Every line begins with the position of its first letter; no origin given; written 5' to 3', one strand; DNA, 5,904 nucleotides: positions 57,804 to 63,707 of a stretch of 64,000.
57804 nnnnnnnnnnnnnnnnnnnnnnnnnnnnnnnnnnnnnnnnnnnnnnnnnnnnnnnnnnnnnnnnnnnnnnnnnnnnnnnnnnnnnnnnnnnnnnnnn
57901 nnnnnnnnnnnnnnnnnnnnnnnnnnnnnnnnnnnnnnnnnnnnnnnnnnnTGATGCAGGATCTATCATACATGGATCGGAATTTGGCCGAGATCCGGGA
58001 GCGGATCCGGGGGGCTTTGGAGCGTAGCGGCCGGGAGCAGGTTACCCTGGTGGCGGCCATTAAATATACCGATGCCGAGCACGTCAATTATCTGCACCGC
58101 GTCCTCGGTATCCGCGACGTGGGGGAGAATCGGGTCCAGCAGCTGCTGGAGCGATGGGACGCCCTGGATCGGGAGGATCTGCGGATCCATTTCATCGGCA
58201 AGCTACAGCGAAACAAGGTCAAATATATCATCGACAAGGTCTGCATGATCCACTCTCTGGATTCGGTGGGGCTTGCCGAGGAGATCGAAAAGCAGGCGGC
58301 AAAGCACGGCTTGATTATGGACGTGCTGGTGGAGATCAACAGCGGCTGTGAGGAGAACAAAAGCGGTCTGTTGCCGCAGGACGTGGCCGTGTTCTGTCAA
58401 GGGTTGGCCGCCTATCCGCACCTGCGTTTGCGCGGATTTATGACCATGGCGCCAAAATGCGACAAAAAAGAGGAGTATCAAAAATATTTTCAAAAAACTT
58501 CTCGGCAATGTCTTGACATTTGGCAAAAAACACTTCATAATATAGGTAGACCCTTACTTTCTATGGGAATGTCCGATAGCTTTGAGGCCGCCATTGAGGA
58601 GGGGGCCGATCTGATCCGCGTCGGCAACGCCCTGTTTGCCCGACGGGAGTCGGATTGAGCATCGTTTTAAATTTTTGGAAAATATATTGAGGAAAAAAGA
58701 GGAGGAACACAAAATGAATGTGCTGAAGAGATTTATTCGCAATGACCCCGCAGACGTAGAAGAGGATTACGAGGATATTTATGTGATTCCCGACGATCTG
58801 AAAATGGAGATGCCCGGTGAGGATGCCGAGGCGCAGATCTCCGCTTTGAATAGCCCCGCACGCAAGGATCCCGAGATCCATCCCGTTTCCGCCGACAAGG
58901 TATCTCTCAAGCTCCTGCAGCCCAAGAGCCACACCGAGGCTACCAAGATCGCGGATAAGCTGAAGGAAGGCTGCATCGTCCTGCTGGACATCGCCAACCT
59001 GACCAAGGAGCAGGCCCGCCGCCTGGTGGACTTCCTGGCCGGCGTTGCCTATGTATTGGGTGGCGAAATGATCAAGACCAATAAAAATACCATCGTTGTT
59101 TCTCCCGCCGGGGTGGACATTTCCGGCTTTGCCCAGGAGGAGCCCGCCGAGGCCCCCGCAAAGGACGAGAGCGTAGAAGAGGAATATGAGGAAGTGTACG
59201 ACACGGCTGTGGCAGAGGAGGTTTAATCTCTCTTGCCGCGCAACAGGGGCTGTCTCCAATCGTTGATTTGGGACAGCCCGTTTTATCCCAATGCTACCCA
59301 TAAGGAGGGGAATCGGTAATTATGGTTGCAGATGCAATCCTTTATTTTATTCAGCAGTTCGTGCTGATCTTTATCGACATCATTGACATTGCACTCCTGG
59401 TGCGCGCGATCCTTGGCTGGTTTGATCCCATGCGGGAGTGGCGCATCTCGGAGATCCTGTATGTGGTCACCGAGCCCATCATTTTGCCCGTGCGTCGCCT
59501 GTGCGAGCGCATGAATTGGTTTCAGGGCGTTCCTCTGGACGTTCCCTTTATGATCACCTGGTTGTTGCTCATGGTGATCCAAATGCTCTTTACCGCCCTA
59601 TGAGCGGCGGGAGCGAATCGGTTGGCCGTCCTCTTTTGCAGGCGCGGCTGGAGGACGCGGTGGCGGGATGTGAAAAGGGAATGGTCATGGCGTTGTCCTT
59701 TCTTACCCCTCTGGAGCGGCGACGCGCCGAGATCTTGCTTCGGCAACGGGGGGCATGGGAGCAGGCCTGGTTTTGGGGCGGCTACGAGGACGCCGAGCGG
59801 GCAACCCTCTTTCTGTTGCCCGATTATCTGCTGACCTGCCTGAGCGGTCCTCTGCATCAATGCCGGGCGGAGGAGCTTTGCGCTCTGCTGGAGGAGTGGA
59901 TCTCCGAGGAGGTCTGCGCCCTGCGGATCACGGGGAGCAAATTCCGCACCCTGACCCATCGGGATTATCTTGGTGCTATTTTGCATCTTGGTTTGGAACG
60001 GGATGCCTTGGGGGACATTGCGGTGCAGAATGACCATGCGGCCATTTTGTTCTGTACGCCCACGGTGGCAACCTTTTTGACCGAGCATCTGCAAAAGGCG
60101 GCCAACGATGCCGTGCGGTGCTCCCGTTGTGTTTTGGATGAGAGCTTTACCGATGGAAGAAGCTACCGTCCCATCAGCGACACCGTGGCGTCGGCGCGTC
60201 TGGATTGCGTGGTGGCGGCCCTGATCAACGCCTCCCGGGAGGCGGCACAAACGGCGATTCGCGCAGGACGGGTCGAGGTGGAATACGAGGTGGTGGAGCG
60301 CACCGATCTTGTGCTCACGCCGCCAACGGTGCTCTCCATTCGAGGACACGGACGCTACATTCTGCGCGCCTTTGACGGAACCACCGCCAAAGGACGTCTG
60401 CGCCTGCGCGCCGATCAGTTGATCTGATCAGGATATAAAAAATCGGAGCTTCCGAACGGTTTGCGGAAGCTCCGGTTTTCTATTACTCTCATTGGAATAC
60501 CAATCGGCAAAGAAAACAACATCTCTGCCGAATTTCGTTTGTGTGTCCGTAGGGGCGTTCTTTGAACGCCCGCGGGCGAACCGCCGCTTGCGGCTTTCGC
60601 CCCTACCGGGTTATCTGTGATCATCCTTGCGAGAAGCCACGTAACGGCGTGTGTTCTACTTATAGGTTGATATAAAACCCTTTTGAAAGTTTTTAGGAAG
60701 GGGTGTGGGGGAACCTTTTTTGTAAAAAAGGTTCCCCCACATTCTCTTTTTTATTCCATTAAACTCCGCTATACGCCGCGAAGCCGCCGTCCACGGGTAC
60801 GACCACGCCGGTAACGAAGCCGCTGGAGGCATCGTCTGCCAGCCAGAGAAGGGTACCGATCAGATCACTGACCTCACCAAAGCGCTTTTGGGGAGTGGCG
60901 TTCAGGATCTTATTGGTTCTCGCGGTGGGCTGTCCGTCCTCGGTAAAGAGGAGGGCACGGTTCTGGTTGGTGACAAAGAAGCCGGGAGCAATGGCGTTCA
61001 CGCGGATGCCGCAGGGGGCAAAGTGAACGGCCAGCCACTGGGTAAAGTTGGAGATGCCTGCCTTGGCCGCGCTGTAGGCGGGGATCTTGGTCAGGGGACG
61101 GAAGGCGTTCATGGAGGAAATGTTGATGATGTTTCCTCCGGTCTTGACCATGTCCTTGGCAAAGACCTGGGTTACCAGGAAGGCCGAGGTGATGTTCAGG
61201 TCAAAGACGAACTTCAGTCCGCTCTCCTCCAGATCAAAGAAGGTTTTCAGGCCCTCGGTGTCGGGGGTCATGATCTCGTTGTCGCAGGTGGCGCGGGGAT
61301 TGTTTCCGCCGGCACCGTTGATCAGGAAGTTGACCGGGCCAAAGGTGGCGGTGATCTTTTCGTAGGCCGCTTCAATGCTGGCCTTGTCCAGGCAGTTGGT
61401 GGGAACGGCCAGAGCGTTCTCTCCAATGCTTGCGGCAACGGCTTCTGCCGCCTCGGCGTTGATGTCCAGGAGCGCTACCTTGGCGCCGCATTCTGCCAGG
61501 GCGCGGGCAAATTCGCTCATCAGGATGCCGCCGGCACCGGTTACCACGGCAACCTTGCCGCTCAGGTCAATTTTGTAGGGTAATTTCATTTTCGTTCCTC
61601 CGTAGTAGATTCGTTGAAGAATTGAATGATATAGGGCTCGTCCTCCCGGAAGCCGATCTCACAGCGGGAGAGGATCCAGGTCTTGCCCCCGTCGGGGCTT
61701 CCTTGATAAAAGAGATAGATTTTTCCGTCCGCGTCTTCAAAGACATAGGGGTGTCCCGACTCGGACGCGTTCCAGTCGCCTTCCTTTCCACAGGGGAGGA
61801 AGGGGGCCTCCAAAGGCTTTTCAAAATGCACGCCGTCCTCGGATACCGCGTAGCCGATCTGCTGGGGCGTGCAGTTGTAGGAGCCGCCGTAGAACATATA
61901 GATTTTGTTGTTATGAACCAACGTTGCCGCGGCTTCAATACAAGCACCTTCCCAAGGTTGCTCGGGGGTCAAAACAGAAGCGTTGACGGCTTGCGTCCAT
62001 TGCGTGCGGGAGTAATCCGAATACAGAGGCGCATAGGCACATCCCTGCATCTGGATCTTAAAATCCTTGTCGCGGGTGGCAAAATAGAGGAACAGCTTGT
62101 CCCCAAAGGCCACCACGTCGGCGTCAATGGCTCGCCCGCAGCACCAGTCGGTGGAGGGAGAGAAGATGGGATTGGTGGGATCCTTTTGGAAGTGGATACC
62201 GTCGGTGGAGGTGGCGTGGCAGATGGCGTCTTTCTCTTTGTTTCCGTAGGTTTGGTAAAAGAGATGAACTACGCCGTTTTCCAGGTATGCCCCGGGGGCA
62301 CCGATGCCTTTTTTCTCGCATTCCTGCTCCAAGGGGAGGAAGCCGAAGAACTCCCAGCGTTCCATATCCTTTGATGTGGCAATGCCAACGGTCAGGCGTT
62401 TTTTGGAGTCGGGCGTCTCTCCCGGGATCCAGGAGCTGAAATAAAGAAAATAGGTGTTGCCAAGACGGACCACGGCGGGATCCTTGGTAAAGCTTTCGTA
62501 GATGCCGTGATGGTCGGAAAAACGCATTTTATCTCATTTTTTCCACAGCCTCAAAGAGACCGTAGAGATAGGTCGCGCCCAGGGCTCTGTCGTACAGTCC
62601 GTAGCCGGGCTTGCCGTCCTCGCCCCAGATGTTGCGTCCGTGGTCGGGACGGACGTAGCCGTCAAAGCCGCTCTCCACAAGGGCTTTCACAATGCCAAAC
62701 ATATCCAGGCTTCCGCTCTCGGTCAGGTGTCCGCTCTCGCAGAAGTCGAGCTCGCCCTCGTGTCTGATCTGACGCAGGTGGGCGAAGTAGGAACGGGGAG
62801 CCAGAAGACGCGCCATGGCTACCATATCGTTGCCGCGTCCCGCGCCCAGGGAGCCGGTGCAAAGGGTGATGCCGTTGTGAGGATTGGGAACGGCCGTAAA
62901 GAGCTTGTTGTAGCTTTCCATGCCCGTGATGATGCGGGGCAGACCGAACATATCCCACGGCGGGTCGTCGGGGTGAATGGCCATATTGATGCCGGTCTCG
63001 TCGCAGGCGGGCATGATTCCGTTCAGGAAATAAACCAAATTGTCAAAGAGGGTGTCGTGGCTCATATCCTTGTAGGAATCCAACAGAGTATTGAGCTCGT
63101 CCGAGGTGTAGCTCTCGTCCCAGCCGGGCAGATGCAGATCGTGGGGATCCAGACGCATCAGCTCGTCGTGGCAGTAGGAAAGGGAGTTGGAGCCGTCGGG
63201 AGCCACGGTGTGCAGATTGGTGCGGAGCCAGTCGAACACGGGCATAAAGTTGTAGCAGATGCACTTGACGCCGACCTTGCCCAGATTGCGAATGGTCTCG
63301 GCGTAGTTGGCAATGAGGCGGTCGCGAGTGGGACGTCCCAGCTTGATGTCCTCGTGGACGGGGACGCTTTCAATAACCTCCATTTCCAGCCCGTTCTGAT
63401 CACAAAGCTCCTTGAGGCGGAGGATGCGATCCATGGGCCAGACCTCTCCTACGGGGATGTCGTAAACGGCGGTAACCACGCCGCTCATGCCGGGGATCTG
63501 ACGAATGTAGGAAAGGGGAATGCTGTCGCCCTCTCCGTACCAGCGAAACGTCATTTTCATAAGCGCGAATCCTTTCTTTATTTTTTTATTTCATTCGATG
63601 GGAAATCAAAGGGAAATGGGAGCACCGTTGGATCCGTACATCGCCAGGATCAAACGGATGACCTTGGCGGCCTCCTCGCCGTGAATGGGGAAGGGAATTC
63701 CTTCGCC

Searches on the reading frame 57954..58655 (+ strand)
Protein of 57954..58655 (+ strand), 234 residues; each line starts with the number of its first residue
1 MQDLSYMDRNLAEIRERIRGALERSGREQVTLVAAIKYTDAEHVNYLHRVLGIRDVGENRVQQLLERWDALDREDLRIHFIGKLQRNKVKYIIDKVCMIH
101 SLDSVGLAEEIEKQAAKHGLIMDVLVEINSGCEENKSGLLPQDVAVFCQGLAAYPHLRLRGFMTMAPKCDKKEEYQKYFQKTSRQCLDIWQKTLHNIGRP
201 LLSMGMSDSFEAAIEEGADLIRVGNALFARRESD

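Call 77: search_protein_families(library=pfam, proteins=[window:57954-58655:+], max_evalue=0.00001)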
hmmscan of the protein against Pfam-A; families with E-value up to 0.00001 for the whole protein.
window:57954-58655:+ (234 aa): 1 family
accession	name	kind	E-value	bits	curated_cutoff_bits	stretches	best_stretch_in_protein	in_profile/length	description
PF01168.26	Ala_racemase_N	-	5.7e-19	69.1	24.1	1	10-228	2-216/220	Alanine racemase, N-terminal domain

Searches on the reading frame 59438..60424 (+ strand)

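Call 77: search_protein_families(library=pfam, proteins=[window:59438-60424:+], max_evalue=0.00001)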
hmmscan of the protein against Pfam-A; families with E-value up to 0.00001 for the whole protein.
window:59438-60424:+ (329 aa): 1 family
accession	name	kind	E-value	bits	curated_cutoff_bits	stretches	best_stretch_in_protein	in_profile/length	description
PF17774.7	YlmH_RBD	-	3.7e-12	46.9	23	1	167-231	17-80/84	Putative RNA-binding domain in YlmH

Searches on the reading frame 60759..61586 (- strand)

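Call 77: search_protein_families(library=pfam, proteins=[window:60759-61586:-], max_evalue=0.00001)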
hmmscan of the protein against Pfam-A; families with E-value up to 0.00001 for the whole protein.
window:60759-61586:- (275 aa): 2 families
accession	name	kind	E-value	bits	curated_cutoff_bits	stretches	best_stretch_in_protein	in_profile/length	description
PF00106.31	adh_short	-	1.2e-43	149.3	26.6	1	11-210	1-188/195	short chain dehydrogenase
PF13561.12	adh_short_C2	-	8e-43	147.1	27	1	25-269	11-235/236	Enoyl-(Acyl carrier protein) reductase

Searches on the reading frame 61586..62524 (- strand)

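Call 77: search_protein_families(library=pfam, proteins=[window:61586-62524:-], max_evalue=0.00001)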
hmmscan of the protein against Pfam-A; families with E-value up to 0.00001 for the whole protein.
window:61586-62524:- (312 aa): 3 families
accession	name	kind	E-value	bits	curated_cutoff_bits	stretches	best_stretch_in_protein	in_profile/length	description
PF04616.20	Glyco_hydro_43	-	1.1e-14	54.9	32.2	1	8-278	5-264/288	Glycosyl hydrolases family 43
PF00251.26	Glyco_hydro_32N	-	9.3e-10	39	22.1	0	18-124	15-123/307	Glycosyl hydrolases family 32 N-terminal domain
PF04041.19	Glyco_hydro_130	-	3.9e-08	33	26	0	86-239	53-198/320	beta-1,4-mannooligosaccharide phosphorylase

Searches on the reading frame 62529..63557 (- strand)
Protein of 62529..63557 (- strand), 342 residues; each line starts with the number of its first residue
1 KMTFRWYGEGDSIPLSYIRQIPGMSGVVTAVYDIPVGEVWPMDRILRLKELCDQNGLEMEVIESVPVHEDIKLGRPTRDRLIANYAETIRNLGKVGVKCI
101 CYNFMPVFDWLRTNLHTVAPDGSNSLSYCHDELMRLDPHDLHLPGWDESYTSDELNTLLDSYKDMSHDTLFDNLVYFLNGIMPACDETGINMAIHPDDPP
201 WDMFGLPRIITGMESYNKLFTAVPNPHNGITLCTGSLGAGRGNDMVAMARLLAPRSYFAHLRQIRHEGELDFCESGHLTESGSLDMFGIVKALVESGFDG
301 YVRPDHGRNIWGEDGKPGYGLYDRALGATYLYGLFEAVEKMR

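Call 77: search_protein_families(library=pfam, proteins=[window:62529-63557:-], max_evalue=0.00001)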
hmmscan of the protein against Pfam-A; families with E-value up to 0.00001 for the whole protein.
window:62529-63557:- (342 aa): 2 families
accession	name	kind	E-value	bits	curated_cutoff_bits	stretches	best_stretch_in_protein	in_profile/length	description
PF03786.19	UxuA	-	1.3e-139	465.3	23.7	1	1-340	2-352/352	D-mannonate dehydratase (UxuA)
PF01261.30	AP_endonuc_2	-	3.1e-06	27.5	31.1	0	165-302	95-225/249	Xylose isomerase-like TIM barrel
